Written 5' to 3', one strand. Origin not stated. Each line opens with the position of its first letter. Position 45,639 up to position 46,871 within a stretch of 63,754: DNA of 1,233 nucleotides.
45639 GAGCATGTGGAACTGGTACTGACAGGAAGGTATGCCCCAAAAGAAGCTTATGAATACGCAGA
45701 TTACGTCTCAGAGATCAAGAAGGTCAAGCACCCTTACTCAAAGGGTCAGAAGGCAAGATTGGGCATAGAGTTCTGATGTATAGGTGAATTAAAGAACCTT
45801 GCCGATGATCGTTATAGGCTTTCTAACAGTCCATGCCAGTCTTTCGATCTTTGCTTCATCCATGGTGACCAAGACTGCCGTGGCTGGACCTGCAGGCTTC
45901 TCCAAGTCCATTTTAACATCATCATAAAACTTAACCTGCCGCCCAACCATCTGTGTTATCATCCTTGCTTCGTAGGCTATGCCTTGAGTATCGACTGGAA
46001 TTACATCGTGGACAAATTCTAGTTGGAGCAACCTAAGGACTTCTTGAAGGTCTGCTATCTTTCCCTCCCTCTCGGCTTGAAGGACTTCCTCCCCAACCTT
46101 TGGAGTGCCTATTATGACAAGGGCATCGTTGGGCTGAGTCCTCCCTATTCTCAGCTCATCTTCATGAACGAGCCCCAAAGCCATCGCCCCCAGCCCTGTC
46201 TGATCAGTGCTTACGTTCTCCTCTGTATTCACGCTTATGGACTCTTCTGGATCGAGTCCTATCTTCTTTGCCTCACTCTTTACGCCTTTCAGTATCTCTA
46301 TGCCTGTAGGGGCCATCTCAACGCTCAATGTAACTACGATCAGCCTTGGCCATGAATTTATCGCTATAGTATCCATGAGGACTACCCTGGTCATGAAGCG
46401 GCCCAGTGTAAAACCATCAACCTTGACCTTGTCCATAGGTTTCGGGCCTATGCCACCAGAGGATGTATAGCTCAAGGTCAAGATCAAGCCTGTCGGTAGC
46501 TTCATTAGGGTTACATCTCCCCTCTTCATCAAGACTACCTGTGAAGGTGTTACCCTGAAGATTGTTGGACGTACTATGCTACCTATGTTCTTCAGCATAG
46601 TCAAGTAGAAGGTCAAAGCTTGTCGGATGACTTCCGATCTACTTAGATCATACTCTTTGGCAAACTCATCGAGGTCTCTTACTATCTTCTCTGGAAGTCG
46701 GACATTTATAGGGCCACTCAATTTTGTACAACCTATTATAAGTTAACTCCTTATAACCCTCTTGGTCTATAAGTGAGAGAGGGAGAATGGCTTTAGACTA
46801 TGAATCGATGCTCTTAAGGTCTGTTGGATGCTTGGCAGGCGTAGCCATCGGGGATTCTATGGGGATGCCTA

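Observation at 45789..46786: RHH DNA-binding domain fused to an apparently degenerate alpha-ribazole kinase: candidate cobamide-precursor sensor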

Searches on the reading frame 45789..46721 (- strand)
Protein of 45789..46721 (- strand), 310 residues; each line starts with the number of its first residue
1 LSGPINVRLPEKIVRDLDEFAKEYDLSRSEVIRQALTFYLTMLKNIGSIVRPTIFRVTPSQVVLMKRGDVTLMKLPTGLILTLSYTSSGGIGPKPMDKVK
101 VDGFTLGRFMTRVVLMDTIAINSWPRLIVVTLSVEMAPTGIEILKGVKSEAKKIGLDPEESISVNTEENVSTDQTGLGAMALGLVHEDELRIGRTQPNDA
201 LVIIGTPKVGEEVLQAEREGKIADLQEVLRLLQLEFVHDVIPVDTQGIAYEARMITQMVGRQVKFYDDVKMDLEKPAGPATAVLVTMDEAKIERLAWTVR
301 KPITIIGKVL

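Call 3: search_protein_families(library=pfam, proteins=[window:45789-46721:-], max_evalue=0.01)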
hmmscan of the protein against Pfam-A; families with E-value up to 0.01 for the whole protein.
window:45789-46721:- (310 aa): 1 family
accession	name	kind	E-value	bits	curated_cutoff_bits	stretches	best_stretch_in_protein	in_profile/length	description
PF01402.27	RHH_1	-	1.4e-08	34.8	20.5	1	5-40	2-37/39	Ribbon-helix-helix protein, copG family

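Call 4: search_protein_families(library=ncbifam, proteins=[window:45789-46721:-], max_evalue=0.01)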
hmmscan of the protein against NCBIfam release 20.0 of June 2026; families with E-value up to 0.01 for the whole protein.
window:45789-46721:- (310 aa): 3 families
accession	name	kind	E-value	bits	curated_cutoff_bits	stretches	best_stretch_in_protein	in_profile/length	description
NF053762.1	aCcr1_fam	equivalog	1.2e-07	31.5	60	1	7-40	5-38/38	aCcr1 family cell cycle regulator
NF047399.1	BrnA_antitoxin_add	equivalog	0.00045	20.3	60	1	5-36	35-66/70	type II toxin-antitoxin system BrnA family antitoxin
NF050181.1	TA_anti_VapB_Myco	equivalog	0.0033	17.9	60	0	9-37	9-37/72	type II toxin-antitoxin system VapB family antitoxin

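Call 5: search_protein_families(library=pfam, proteins=[window:45792-46568:-], max_evalue=10)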
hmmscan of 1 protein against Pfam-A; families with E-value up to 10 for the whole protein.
seq(259 aa): 1 family
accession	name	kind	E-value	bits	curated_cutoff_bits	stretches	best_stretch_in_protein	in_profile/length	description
PF00586.29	AIRS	-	0.14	13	24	1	47-105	25-87/112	AIR synthase related protein, N-terminal domain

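Call 6: search_protein_families(library=ncbifam, proteins=[window:45792-46568:-], max_evalue=10)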
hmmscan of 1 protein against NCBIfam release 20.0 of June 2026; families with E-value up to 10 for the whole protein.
seq(259 aa): 0 families

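Call 7: search_solved_structures(query=window:45789-46721:-, max_evalue=10, show_alignments=2)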
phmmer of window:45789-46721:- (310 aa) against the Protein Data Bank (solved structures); distinct sequences matched with E-value up to 10: 3.
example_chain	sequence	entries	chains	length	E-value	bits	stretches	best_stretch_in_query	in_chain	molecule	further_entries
7sn8_I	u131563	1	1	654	0.033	16.6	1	129-205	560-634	Integrator complex subunit 9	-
4me7_E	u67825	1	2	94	0.83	12.1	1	5-41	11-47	Antitoxin EndoAI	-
9kkd_A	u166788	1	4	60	0.88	12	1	5-41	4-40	Ribbon-helix-helix protein, CopG family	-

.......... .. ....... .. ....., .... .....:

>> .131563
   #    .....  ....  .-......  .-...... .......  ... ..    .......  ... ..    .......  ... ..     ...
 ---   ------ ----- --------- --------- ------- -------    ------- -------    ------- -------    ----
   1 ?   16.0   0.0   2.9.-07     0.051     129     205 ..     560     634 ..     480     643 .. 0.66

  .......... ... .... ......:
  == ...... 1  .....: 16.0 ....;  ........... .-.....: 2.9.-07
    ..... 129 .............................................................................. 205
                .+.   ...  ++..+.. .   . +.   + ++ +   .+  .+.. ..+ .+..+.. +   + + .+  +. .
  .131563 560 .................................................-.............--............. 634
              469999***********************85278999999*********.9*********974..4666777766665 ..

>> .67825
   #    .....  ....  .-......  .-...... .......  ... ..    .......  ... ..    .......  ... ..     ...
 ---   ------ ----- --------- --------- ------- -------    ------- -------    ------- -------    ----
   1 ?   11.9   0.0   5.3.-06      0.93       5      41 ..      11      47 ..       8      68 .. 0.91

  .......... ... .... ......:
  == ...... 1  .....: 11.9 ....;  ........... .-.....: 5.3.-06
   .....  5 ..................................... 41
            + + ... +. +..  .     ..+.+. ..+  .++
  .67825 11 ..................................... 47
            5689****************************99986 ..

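Call 8: find_homologous_proteins(query=window:45789-46721:-, max_evalue=0.001)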
Query window:45789-46721:- (310 aa): 461 proteins with E <= 0.001 among 3644 candidates; the best 120 are listed.
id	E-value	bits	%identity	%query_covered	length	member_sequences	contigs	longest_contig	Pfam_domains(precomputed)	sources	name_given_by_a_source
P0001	7.8e-186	634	94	100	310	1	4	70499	PF01402.28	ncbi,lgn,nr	ncbi:MAG: ribbon-helix-helix domain-containing protein [Candidatus Methylarchaceae archaeon HK02M1]|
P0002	2.2e-170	583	83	100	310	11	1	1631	PF01402.28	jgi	-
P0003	1.7e-168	577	81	100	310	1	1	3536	PF01402.28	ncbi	-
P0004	3.4e-168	576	82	100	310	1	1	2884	PF01402.28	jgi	jgi:hypothetical protein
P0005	3.7e-168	576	86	100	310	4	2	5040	PF01402.28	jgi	-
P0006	1.7e-165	567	80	100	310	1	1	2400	PF01402.28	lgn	-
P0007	3.1e-165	566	81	100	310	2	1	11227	PF01402.28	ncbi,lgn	ncbi:MAG: ribbon-helix-helix domain-containing protein [Nitrososphaerales archaeon]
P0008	6.6e-165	565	81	100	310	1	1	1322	PF01402.28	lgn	-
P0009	6.6e-165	565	80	100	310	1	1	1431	PF01402.28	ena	-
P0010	8.5e-165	565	79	100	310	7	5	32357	PF01402.28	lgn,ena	-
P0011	8.6e-165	565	80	100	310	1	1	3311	PF01402.28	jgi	jgi:hypothetical protein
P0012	1.7e-164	564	80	100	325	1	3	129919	PF01402.28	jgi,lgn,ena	-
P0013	4.5e-164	563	78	100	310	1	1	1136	PF01402.28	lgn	-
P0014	2.3e-163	560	79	100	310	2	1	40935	PF01402.28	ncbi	ncbi:MAG: ribbon-helix-helix domain-containing protein [Nitrososphaerales archaeon]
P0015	4.7e-161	553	78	100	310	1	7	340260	PF01402.28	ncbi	ncbi:MAG: CopG family transcriptional regulator [Nitrososphaerales archaeon]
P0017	1.2e-157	542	79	100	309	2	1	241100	PF01402.28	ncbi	ncbi:MAG: ribbon-helix-helix domain-containing protein [Nitrososphaerales archaeon]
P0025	1.3e-104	368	55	99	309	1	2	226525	PF00586.30,PF01402.28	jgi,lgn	jgi:selenophosphate synthetase-related protein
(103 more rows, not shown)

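Call 20: find_encoding_contigs(protein=P0025, flank=6000, max_places=2)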
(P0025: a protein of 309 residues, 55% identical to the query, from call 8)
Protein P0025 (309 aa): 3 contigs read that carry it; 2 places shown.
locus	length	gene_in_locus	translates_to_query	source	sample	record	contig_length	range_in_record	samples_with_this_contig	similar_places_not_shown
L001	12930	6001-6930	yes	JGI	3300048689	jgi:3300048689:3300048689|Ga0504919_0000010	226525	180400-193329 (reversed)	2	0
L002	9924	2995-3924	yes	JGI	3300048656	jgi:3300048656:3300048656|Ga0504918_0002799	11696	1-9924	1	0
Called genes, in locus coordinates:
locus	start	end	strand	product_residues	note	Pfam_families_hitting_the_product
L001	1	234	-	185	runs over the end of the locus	-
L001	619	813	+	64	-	PF04014:MazE_antitoxin (weak)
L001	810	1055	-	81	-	-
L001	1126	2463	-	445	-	PF03235:GmrSD_N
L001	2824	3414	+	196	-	PF14382:ECR1_N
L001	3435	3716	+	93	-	PF13656:RNA_pol_L_2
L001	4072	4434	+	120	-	-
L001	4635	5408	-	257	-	PF00586:AIRS (weak)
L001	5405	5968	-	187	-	PF12822:ECF_trnsprt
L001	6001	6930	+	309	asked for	PF01402:RHH_1, PF00586:AIRS (weak)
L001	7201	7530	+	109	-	PF18653:Arcadin_1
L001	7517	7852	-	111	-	-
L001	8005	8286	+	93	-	PF00708:Acylphosphatase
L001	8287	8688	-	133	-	-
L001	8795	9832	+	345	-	PF01137:RTC, PF05189:RTC_insert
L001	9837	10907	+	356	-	PF18093:Trm5_N (weak), PF25133:TYW2_N_2, PF02005:TRM (weak), PF02475:TRM5-TYW2_MTfase, PF05175:MTS, PF12847:Methyltransf_18 (weak), PF09445:Methyltransf_15, PF13847:Methyltransf_31, +2 more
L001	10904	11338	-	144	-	PF04027:DUF371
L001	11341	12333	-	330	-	PF12840:HTH_20, PF01022:HTH_5 (weak), PF01978:TrmB (weak), PF21476:PF0610-like_N (weak), PF05124:S_layer_C (weak)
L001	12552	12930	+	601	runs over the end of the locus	PF13522:GATase_6, PF13537:GATase_7, PF01380:SIS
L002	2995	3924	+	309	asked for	PF01402:RHH_1, PF00586:AIRS (weak)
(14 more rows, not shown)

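Call 21: find_encoding_contigs(protein=P0015, flank=6000, max_places=2)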
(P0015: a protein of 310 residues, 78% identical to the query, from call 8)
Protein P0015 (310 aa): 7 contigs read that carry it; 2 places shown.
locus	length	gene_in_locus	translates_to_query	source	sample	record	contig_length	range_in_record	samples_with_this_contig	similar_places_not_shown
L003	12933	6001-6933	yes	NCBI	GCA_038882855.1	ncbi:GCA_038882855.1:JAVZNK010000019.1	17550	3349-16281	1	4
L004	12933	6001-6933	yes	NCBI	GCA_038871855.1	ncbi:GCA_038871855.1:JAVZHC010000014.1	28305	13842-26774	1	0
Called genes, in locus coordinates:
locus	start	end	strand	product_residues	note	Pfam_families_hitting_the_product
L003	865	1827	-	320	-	PF00294:PfkB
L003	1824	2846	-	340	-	PF03747:ADP_ribosyl_GH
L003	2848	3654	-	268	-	PF02361:CbiQ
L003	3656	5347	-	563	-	PF05621:TniB (faint), PF13481:AAA_25 (faint), PF00005:ABC_tran, PF00931:NB-ARC (faint), PF02463:SMC_N (weak), PF06745:ATPase (faint), PF00005:ABC_tran, PF02463:SMC_N (weak), +8 more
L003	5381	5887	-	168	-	PF12822:ECF_trnsprt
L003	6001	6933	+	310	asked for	PF01402:RHH_1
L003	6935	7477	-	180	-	PF02572:CobA_CobO_BtuR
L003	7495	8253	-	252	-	PF03029:ATP_bind_1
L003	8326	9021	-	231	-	PF09754:PAC2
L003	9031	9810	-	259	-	PF09754:PAC2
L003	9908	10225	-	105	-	-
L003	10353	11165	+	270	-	PF00994:MoCF_biosynth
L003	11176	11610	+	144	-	PF00293:NUDIX, PF14815:NUDIX_4 (weak)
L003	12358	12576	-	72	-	-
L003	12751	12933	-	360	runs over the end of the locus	PF13353:Fer4_12 (weak), PF04055:Radical_SAM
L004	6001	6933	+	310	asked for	PF01402:RHH_1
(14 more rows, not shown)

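Call 22: search_protein_families(library=ncbifam, proteins=[L001:4635-5408:-, L001:5405-5968:-, L003:5381-5887:-, L003:3656-5347:-, L003:2848-3654:-, L003:1824-2846:-, L003:865-1827:-], max_evalue=0.01)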
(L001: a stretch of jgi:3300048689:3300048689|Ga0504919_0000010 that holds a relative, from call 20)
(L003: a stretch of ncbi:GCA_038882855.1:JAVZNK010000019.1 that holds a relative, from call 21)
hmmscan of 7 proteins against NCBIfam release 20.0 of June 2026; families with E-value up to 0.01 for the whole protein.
L001:4635-5408:- (257 aa): 1 family
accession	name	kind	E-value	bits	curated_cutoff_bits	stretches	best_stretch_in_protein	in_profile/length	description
TIGR03267.1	methan_mark_2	hypoth_equivalog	9.1e-05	21.7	365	1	22-148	52-168/323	methanogenesis marker 2 protein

L001:5405-5968:- (187 aa): 1 family
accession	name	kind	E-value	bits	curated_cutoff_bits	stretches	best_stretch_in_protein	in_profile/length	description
TIGR04518.1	ECF_S_folT_fam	subfamily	0.0036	17.1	60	1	37-164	8-134/163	folate family ECF transporter S component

L003:5381-5887:- (168 aa): 0 families

L003:3656-5347:- (563 aa): 227 families (the best 25 are shown)
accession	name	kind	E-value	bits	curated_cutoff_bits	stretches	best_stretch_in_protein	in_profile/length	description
TIGR04520.1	ECF_ATPase_1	equivalog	6.9e-155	514.2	315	2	6-262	1-252/269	energy-coupling factor transporter ATPase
TIGR04521.1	ECF_ATPase_2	equivalog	1.3e-151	503.3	330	2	299-559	1-275/279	energy-coupling factor transporter ATPase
NF010158.0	PRK13637.1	equivalog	6.8e-137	455.3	390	2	6-262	3-261/287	energy-coupling factor transporter ATPase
NF010156.0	PRK13635.1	equivalog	2.3e-130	433.7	392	2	1-264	1-258/279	energy-coupling factor ABC transporter ATP-binding protein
NF010171.0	PRK13652.1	equivalog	2e-127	424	476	2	298-547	3-253/277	cobalt transporter ATP-binding subunit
NF010157.0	PRK13636.1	equivalog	6.6e-122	406.1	463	2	296-541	3-251/285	cobalt transporter ATP-binding subunit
NF010155.0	PRK13634.1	equivalog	2.8e-116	387.9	413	2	303-559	7-277/290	energy-coupling factor ABC transporter ATP-binding protein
TIGR01166.1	cbiO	subfamily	2.6e-109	363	211.8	2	308-493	1-188/190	cobalt ABC transporter, ATP-binding protein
NF010170.0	PRK13651.1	equivalog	2.1e-104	348.8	432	4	370-558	102-293/308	cobalt transporter ATP-binding subunit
NF010167.0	PRK13648.1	subfamily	4.1e-99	331.3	241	2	293-559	2-267/269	energy-coupling factor transporter ATPase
NF010166.0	PRK13646.1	equivalog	1.2e-96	323.4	458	2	302-547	6-261/286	energy-coupling factor transporter ATPase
NF010153.0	PRK13631.1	equivalog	2.5e-95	319.1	463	2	294-545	17-289/320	cobalt transporter ATP-binding subunit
TIGR03265.1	PhnT2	equivalog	1.6e-82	277.6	457.7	2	7-239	6-227/353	putative 2-aminoethylphosphonate ABC transporter ATP-binding protein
NF010068.0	PRK13548.1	equivalog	3.1e-82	275.6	261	2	296-537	3-247/261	heme ABC transporter ATP-binding protein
TIGR00968.1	3a0106s01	subfamily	3.8e-81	272.1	342.75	2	19-238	12-222/237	sulfate ABC transporter ATP-binding protein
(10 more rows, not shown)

L003:2848-3654:- (268 aa): 2 families
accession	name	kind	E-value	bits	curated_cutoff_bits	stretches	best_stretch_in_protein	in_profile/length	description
TIGR02454.1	ECF_T_CbiQ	equivalog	4.9e-21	75.5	111.8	1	19-223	4-200/200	cobalt ECF transporter T component CbiQ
NF012029.0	PRK15485.1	equivalog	1.2e-05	25.4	303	1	15-182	15-180/225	energy-coupling factor ABC transporter transmembrane protein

L003:1824-2846:- (340 aa): 2 families
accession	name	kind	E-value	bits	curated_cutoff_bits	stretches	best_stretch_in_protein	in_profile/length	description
TIGR02662.1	dinitro_DRAG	equivalog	2.8e-29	102.2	337.05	2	10-197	3-181/287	ADP-ribosyl-[dinitrogen reductase] hydrolase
NF041672.1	ADPriboarghdlase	equivalog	8.9e-25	87.2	490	2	3-193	61-245/361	ADP-ribosylarginine hydrolase Tri1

L003:865-1827:- (320 aa): 26 families (the best 25 are shown)
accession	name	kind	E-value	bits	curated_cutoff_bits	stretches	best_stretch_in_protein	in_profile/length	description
TIGR02152.1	D_ribokin_bact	equivalog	3.6e-44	151.3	299.65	1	4-299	2-296/298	ribokinase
TIGR04382.1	myo_inos_iolC_N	equivalog_domain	1.8e-41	142.4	300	1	2-303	3-309/309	5-dehydro-2-deoxygluconokinase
NF008353.0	PRK11142.1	equivalog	4.7e-41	141.3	341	1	4-306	6-306/307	ribokinase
NF053626.1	RibKinHalex1628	equivalog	3e-40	138.5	330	1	2-305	3-293/293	ATP-dependent ribose-1-phosphate kinase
NF049991.1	TagKinase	equivalog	5.5e-32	110.8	420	1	43-307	47-319/321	tagatose kinase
NF006957.1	PRK09434.1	equivalog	3.3e-28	99.1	450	1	4-299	5-302/302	fructokinase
NF040938.1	KDG_KDGal_kin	equivalog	4e-27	95.1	400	1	29-305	21-305/305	bifunctional 2-dehydro-3-deoxygluconokinase/2-dehydro-3-deoxygalactonokinase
NF041134.1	R1P_kin_Thcocales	equivalog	4e-24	85.5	500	1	1-290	1-269/291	ADP-dependent ribose-1-phosphate kinase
NF047869.1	myo_kin_aldol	exception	5.3e-24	84.5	600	2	2-156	8-161/586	bifunctional 5-dehydro-2-deoxygluconokinase/5-dehydro-2-deoxyphosphogluconate aldolase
TIGR02198.1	rfaE_dom_I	equivalog_domain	3.1e-18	66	345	1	2-302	9-313/315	D-glycero-beta-D-manno-heptose-7-phosphate kinase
TIGR03168.1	1-PFK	subfamily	7.6e-16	57.9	216.4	1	47-302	45-298/305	hexose kinase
NF007321.0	PRK09813.1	equivalog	2.5e-15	56.7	247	1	38-270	25-241/261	fructoselysine 6-kinase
TIGR03828.1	pfkB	equivalog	3.4e-15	55.9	292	1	48-302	46-298/305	1-phosphofructokinase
NF041164.1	NucKinThplmales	equivalog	1.3e-14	54.1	450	1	6-279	7-267/295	nucleoside kinase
NF052444.1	DhDoxglucKinKdgK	equivalog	2.1e-12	47.1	400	1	52-266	44-272/303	2-dehydro-3-deoxygluconokinase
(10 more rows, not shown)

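Call 25: search_protein_representatives(protein=window:45789-46721:-)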
Query: 310 residues. Proteins with E-value up to 0.001 (for the whole library): 475; up to 1e-10: 349; up to 1e-30: 83. The best 150 are listed.
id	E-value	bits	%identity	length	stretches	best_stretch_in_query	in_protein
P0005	1.2e-168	576.0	86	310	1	1-310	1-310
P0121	1.4e-86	306.7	46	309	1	5-309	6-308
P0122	2.6e-70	253.3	45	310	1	4-309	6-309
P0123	1.8e-69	250.6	41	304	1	4-309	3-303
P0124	2.0e-68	247.1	42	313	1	4-309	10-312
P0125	3.9e-55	203.5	39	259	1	62-307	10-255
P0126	3.3e-52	193.9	42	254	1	68-309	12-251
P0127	4.5e-49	183.6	83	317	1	203-310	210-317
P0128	2.2e-48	181.4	35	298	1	5-307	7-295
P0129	2.0e-47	178.2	37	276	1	69-308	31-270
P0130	7.5e-46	173.1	46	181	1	130-310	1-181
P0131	2.4e-45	171.4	35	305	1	5-288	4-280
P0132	2.5e-45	171.3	37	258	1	64-308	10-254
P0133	3.0e-45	171.1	40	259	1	67-310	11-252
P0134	5.7e-45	170.2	39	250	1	79-307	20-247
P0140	2.2e-41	158.4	40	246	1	68-308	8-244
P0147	5.0e-40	153.9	34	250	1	65-309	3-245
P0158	1.6e-36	142.5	33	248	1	66-307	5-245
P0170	2.4e-34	135.3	33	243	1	66-309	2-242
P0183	8.5e-33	130.2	33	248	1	65-309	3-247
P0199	6.1e-31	124.1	34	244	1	65-308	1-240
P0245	7.2e-26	107.5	30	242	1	67-308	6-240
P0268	2.7e-24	102.3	31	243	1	66-307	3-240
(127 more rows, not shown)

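Call 26: list_cluster_members(proteins=[P0125, P0126, P0134, P0140, P0147, P0158, P0170, P0183, P0199, P0245])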
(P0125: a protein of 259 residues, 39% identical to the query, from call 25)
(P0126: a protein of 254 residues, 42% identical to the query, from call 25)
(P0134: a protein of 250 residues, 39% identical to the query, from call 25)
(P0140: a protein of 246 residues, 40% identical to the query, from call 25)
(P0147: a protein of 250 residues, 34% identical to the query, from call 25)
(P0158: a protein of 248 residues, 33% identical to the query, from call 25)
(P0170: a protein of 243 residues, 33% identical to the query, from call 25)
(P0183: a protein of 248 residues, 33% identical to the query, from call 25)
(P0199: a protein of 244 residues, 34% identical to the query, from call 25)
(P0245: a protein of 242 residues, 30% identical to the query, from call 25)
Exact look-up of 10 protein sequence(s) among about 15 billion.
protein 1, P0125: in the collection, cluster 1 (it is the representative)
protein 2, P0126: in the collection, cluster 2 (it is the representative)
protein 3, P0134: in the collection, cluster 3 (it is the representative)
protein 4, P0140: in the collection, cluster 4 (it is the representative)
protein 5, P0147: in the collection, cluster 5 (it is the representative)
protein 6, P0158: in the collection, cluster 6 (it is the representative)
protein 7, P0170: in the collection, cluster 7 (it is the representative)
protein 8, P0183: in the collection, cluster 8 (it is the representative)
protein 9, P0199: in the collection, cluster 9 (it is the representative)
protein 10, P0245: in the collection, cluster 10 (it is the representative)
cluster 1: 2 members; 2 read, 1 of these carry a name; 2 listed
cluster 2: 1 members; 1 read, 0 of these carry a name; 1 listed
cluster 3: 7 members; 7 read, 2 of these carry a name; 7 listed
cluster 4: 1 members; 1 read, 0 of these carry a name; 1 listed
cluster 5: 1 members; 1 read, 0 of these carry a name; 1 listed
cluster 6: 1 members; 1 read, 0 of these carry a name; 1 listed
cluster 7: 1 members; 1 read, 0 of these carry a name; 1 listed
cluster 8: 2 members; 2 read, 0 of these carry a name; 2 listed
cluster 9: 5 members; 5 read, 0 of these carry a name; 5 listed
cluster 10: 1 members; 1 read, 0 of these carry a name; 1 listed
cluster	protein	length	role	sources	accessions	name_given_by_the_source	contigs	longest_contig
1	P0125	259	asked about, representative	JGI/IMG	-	hypothetical protein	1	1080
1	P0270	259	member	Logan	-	-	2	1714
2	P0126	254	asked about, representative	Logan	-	-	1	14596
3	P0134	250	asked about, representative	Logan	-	-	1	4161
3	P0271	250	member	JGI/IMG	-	hypothetical protein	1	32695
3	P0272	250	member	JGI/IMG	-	hypothetical protein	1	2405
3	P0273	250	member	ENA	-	-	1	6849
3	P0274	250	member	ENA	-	-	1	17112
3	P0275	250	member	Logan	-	-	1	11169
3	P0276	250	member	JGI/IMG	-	-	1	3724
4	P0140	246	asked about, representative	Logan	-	-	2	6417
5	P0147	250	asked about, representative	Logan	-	-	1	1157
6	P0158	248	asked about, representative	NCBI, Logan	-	-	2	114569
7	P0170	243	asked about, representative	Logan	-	-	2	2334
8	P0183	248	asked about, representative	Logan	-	-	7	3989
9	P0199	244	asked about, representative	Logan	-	-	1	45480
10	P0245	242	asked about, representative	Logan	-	-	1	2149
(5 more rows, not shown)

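Call 30: predict_structure(alignment_id=A1)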
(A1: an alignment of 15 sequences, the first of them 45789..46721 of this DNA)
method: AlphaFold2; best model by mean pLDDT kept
length: 310 residues; sequences in the alignment: 15
mean_pLDDT: 43.7   pTM: 0.40
mean pLDDT of the five models: 43.7, 37.0, 34.6, 33.2, 32.6
residues with pLDDT >= 90: 0; 70-90: 23; 50-70: 98; < 50: 189
segments of 3 or more residues with pLDDT < 50: 1-6, 37-70, 74-79, 89-100, 167-173, 189-310
pLDDT, mean of each block of 10 residues (from residue 1): 44 68 63 50 34 25 37 48 51 36 64 62 62 57 78 75 52 53 53 29 24 31 33 27 27 27 25 28 28 36 31
secondary structure, 60 per line:
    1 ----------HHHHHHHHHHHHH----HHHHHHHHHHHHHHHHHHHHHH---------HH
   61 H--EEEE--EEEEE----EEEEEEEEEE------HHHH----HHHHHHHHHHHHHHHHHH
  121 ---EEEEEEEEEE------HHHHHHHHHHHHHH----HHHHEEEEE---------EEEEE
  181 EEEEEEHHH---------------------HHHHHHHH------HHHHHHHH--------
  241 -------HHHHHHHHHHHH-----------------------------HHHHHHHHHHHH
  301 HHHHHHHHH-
elements in order: H11-23 H28-49 E64-67 E70-74 E79-88 H95-98 H103-120 E124-133 H140-153 H158-161 E162-166 E176-186 H211-218 H225-232 H248-259 H289-309

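Call 34: search_solved_structures(query=A2, max_evalue=10, show_alignments=3)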
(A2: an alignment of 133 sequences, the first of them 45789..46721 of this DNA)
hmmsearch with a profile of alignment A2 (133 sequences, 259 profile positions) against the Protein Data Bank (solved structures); distinct sequences matched with E-value up to 10: 15.
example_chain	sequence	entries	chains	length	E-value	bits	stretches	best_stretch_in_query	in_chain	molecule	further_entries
9jzy_A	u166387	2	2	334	0.0086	18.5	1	39-150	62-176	Phosphoribosylformylglycinamidine cyclo-ligase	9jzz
5cc8_A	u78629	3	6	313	0.046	16.1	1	48-154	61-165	Thiamine-monophosphate kinase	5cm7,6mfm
5dd7_A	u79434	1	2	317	0.048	16.1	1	48-154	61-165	Thiamine-monophosphate kinase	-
9vnv_A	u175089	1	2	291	0.088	15.2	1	54-150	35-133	Phosphoribosylformylglycinamidine cyclo-ligase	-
9vnw_A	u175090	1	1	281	0.096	15.1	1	54-150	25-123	Phosphoribosylformylglycinamidine cyclo-ligase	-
9k03_A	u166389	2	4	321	0.11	14.9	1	54-150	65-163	Phosphoribosylformylglycinamidine cyclo-ligase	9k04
9k00_A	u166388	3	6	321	0.11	14.9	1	54-150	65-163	Phosphoribosylformylglycinamidine cyclo-ligase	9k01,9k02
9k05_A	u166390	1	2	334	0.12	14.8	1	54-150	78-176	Phosphoribosylformylglycinamidine cyclo-ligase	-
9k06_A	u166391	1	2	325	0.12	14.7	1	54-150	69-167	Phosphoribosylformylglycinamidine cyclo-ligase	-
4gkv_A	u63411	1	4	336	0.2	14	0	124-173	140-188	Alcohol dehydrogenase, propanol-preferring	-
2hs0_A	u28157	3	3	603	0.51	12.7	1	65-153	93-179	Phosphoribosylformylglycinamidine synthase II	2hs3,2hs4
2hru_A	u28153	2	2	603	0.52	12.7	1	65-153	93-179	Phosphoribosylformylglycinamidine synthase II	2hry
2v9y_A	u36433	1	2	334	0.53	12.7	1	51-106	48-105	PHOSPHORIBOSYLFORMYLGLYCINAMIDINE CYCLO-LIGASE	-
1vk3_A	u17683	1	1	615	0.54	12.6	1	65-153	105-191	Phosphoribosylformylglycinamidine synthase II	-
3d54_A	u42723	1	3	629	0.57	12.5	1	65-153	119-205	Phosphoribosylformylglycinamidine synthase II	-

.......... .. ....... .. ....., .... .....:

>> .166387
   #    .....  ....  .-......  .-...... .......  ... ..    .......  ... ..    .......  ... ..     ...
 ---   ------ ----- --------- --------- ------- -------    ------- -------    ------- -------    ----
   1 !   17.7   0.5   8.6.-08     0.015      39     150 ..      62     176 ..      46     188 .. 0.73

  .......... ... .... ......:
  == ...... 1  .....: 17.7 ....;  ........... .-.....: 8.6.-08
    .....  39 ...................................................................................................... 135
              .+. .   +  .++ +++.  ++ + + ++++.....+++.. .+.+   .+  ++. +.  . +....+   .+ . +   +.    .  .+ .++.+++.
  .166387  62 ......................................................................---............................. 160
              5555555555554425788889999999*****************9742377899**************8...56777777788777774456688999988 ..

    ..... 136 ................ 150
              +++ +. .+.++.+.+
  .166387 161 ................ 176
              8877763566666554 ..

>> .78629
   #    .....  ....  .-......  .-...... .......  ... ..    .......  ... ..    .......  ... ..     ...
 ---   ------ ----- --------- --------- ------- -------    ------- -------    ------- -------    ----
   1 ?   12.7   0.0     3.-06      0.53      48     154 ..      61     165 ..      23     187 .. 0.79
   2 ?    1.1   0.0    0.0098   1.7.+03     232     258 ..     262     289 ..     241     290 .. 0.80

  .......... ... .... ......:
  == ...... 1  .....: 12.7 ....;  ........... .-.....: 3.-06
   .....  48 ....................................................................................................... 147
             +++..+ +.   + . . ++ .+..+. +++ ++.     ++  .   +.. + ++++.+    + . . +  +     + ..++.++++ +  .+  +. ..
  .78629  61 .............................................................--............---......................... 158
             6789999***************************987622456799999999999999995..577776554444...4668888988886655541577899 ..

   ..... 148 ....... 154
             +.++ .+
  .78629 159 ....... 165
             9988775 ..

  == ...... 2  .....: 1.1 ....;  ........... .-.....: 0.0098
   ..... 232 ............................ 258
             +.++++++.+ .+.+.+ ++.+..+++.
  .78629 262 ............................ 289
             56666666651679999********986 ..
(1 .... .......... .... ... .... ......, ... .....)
